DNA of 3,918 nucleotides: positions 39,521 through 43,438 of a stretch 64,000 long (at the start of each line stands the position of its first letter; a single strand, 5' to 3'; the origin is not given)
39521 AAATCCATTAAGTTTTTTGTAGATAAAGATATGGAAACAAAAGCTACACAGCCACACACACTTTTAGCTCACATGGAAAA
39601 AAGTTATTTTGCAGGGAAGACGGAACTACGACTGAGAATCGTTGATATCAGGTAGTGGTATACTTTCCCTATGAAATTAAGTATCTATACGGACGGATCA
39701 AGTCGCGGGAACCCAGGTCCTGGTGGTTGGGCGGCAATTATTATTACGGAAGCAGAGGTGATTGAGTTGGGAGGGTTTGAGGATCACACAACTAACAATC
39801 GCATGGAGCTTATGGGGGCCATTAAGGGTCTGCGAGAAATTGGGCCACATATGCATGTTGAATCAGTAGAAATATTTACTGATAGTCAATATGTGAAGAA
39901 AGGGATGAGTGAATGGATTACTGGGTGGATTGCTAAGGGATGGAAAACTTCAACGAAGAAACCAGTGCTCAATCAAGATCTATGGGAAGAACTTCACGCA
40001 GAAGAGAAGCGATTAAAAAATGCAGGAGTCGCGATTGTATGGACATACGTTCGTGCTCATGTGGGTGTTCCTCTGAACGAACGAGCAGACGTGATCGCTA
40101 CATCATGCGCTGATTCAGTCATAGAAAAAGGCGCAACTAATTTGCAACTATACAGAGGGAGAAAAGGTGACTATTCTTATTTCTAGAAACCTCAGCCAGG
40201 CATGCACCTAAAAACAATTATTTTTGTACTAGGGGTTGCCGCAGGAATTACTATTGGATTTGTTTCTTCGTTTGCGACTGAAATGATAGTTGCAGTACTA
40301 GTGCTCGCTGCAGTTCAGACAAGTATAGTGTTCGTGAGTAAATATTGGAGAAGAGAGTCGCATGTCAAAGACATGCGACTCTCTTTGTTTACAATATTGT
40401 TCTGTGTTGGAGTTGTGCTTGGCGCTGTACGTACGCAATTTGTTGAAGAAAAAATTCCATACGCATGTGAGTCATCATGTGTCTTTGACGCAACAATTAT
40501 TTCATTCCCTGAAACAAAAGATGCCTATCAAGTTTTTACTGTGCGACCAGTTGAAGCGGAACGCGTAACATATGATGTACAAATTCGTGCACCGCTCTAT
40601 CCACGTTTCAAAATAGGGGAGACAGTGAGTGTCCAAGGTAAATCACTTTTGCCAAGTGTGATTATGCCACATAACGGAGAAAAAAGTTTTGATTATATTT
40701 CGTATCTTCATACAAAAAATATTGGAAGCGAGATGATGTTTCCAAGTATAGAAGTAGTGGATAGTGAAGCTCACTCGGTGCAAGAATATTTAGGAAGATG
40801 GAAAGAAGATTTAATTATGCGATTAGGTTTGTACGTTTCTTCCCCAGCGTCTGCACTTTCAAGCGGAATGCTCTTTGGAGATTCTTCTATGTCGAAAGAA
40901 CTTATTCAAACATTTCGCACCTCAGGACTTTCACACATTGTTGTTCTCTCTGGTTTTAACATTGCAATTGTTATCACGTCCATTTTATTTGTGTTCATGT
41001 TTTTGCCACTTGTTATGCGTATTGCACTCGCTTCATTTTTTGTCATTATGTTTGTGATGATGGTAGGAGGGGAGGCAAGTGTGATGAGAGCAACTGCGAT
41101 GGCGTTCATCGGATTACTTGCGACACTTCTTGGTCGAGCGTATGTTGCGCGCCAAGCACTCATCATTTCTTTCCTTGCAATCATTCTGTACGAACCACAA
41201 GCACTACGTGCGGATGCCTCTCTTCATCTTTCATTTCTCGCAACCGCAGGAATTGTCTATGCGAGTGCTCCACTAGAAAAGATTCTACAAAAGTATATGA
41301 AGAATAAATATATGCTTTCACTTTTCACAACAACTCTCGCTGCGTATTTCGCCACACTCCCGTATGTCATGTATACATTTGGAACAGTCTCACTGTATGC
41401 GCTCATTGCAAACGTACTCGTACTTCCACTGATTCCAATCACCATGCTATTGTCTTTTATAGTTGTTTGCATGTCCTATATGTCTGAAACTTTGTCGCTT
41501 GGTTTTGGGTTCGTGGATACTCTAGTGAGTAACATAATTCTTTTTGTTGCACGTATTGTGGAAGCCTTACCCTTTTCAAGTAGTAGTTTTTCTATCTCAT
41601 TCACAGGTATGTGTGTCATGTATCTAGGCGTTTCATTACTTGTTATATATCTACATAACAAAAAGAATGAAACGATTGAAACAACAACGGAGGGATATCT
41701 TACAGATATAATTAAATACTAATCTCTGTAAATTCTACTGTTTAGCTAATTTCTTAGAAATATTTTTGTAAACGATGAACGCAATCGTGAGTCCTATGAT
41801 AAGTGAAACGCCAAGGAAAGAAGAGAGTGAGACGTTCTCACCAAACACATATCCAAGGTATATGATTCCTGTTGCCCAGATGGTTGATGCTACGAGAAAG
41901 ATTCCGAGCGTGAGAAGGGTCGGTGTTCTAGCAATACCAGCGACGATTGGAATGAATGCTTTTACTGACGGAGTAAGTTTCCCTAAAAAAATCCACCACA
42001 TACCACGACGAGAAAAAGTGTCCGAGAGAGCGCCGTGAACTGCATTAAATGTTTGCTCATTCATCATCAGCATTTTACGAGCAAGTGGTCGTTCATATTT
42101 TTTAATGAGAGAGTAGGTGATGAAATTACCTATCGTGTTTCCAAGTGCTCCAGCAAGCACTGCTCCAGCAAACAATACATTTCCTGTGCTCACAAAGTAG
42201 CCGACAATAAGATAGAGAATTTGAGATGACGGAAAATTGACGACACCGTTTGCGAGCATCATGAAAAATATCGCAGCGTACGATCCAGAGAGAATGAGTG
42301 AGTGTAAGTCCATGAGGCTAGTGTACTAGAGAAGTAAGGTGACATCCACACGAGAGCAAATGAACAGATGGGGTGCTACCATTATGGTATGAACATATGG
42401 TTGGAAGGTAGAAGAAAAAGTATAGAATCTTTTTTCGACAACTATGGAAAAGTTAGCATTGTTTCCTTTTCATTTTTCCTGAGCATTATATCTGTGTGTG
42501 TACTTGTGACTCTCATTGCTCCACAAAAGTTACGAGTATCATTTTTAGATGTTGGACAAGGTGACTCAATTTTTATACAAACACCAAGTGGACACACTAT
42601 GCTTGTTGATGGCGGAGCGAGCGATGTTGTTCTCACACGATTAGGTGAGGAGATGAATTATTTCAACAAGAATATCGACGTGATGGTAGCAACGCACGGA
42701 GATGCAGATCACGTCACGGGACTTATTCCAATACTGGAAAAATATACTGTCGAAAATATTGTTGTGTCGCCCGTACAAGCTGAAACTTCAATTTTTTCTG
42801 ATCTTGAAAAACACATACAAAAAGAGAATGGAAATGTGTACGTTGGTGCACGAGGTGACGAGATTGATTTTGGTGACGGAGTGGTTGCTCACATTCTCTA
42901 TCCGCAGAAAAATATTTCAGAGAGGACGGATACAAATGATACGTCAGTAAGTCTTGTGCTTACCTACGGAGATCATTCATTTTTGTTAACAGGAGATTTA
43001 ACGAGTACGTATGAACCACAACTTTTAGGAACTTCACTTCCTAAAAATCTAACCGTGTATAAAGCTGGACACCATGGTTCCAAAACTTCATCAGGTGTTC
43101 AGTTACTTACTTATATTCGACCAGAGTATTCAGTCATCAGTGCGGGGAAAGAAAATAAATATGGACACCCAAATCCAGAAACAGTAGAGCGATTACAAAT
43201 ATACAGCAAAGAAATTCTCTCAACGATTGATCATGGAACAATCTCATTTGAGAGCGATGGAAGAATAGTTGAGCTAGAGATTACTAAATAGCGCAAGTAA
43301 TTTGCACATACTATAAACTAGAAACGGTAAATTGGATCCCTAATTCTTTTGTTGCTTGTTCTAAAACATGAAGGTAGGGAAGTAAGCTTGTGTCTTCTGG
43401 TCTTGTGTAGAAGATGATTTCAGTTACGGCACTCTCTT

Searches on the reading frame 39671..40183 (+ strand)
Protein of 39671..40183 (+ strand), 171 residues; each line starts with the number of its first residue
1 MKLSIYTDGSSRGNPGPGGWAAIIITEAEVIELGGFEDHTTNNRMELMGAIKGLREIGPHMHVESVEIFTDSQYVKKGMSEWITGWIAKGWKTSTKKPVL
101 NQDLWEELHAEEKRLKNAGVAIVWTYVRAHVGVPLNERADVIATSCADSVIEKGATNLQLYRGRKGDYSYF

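Call 72: search_protein_families(library=pfam, proteins=[window:39671-40183:+], max_evalue=0.0001)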
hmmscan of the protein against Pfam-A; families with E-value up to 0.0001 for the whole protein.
window:39671-40183:+ (171 aa): 1 family
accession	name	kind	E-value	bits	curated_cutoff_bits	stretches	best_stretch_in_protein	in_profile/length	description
PF00075.30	RNase_H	-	2.8e-36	125.2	25.8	1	3-145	4-138/141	RNase H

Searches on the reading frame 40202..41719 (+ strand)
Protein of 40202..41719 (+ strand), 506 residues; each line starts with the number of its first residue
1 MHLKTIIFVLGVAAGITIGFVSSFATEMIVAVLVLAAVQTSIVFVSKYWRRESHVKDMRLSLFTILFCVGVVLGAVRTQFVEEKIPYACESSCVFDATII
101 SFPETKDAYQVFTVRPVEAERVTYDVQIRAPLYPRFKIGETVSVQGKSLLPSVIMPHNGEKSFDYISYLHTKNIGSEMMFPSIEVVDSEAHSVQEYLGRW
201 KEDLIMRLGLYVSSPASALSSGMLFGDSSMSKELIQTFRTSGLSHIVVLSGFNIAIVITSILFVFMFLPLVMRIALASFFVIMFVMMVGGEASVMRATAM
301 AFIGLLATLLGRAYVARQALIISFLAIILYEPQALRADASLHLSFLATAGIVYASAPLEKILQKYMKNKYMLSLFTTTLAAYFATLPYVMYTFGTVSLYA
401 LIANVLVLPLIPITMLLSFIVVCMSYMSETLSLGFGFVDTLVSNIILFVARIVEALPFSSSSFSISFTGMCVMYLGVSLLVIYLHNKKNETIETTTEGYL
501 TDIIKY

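Call 72: search_protein_families(library=pfam, proteins=[window:40202-41719:+], max_evalue=0.0001)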
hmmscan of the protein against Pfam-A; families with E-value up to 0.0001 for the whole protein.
window:40202-41719:+ (506 aa): 2 families
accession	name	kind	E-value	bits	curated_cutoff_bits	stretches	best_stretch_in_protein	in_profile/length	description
PF03772.21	Competence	-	1e-39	137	23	1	223-485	1-268/270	Competence protein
PF13567.11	DUF4131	-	3e-08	34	31.6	1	31-185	11-164/165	Domain of unknown function (DUF4131)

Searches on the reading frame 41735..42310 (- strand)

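Call 72: search_protein_families(library=pfam, proteins=[window:41735-42310:-], max_evalue=0.0001)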
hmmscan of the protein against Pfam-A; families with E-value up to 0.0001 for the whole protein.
window:41735-42310:- (191 aa): 1 family
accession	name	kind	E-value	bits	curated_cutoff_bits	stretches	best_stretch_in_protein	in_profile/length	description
PF09335.16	VTT_dom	-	7.6e-10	39.8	33.9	1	29-154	3-122/123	VTT domain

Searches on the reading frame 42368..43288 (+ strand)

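Call 72: search_protein_families(library=pfam, proteins=[window:42368-43288:+], max_evalue=0.0001)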
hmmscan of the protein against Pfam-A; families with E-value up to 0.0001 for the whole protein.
window:42368-43288:+ (307 aa): 2 families
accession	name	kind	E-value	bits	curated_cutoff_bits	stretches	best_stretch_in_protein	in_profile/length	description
PF00753.33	Lactamase_B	-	2.2e-14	54.3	22.7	1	61-260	2-195/196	Metallo-beta-lactamase superfamily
PF12706.13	Lactamase_B_2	-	1.3e-05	25.3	27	1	101-214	29-146/200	Beta-lactamase superfamily domain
